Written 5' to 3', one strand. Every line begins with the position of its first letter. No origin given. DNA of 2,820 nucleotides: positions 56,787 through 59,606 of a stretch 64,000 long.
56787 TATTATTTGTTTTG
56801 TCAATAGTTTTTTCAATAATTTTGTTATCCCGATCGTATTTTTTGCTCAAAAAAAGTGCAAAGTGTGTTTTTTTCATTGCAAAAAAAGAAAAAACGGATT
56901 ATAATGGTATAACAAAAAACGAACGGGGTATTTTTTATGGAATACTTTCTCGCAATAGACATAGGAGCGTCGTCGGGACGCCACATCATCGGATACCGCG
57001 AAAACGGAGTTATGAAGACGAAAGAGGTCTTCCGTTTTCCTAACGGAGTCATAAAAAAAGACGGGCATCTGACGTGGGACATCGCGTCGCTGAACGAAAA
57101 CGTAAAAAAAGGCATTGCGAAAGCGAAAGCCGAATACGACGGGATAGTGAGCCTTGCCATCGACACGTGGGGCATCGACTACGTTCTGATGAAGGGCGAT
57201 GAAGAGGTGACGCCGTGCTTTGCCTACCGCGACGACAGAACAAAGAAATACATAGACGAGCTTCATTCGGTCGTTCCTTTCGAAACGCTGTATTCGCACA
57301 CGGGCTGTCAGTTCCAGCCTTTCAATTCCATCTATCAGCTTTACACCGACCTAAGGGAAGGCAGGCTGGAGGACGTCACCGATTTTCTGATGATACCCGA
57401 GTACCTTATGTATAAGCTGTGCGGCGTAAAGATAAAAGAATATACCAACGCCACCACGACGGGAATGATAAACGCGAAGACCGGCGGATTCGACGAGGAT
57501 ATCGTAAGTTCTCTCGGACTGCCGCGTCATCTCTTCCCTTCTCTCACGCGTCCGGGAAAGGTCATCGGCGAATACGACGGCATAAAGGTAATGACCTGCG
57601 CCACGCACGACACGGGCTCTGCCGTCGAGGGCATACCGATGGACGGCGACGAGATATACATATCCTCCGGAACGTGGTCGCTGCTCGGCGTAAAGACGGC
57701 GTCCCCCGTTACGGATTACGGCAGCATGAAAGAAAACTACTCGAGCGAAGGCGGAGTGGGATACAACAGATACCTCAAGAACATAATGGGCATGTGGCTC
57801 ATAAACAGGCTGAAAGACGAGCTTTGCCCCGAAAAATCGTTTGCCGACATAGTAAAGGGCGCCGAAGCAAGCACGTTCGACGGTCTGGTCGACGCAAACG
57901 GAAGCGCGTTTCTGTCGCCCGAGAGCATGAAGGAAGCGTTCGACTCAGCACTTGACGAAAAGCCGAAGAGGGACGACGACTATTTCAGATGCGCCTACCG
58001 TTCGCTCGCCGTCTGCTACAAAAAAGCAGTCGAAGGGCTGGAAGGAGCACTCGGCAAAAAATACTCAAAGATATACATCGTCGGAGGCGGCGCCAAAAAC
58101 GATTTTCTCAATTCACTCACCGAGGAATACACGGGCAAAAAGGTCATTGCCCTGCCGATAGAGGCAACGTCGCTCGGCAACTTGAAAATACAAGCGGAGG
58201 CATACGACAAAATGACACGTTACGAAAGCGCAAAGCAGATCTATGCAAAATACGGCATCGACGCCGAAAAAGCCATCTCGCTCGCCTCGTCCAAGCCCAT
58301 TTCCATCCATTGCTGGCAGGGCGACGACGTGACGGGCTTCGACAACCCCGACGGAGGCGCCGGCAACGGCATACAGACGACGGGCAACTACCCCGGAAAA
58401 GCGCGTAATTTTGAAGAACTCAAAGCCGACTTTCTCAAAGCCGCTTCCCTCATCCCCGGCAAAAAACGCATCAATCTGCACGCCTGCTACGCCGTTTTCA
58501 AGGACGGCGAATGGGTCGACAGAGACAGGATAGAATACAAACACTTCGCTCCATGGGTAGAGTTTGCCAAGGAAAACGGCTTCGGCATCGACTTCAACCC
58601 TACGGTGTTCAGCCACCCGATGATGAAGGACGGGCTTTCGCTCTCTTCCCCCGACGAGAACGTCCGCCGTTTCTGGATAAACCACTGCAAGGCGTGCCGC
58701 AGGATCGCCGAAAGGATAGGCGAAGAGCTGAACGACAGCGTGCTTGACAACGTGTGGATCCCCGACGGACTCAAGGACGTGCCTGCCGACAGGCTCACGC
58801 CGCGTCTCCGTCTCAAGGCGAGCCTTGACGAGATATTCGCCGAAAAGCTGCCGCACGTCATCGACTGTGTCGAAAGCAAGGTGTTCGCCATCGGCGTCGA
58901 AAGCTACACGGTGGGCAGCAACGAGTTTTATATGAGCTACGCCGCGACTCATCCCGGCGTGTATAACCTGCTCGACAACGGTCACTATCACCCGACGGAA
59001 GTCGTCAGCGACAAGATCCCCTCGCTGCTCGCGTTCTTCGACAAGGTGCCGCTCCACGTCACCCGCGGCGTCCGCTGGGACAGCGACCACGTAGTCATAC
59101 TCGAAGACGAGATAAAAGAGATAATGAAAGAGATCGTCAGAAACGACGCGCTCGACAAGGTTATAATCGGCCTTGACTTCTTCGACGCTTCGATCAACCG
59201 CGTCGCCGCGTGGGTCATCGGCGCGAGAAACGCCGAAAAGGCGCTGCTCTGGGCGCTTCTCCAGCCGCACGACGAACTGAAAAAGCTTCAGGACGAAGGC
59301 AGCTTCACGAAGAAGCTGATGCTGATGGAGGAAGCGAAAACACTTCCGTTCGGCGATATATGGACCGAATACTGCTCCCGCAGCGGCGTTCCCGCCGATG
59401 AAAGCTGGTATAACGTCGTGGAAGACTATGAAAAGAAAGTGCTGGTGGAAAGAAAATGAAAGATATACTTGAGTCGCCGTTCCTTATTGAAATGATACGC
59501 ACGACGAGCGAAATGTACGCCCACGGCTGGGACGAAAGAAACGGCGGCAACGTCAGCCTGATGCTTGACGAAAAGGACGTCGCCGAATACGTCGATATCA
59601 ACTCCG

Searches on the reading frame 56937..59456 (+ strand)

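Call 66: search_protein_families(library=ncbifam, proteins=[window:56937-59456:+], max_evalue=1e-10)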
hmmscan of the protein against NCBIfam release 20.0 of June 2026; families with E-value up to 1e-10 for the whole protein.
window:56937-59456:+ (840 aa): 8 families
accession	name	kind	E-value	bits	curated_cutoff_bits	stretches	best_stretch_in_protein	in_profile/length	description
NF002203.0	PRK01076.1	equivalog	3.1e-192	639.3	572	1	427-839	7-418/419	L-rhamnose isomerase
TIGR01748.1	rhaA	equivalog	3.3e-185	616.1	584.95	1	427-839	3-414/414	L-rhamnose isomerase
TIGR02627.1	rhamnulo_kin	equivalog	1.9e-127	425.6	527.95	1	5-437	1-449/454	rhamnulokinase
NF007925.0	PRK10640.1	equivalog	4.1e-104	348.7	639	1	3-437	5-455/489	rhamnulokinase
TIGR02628.1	fuculo_kin_coli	equivalog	5.4e-25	88.3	470.9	1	5-403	4-421/465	L-fuculokinase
TIGR01312.1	XylB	equivalog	3.4e-12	45.6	380.25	0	53-214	51-215/481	xylulokinase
NF008187.0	PRK10939.1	equivalog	9.4e-12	44.3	528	0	1-215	3-224/521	autoinducer-2 kinase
TIGR01311.1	glycerol_kin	equivalog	4.7e-11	41.7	590.35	0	3-215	2-226/496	glycerol kinase GlpK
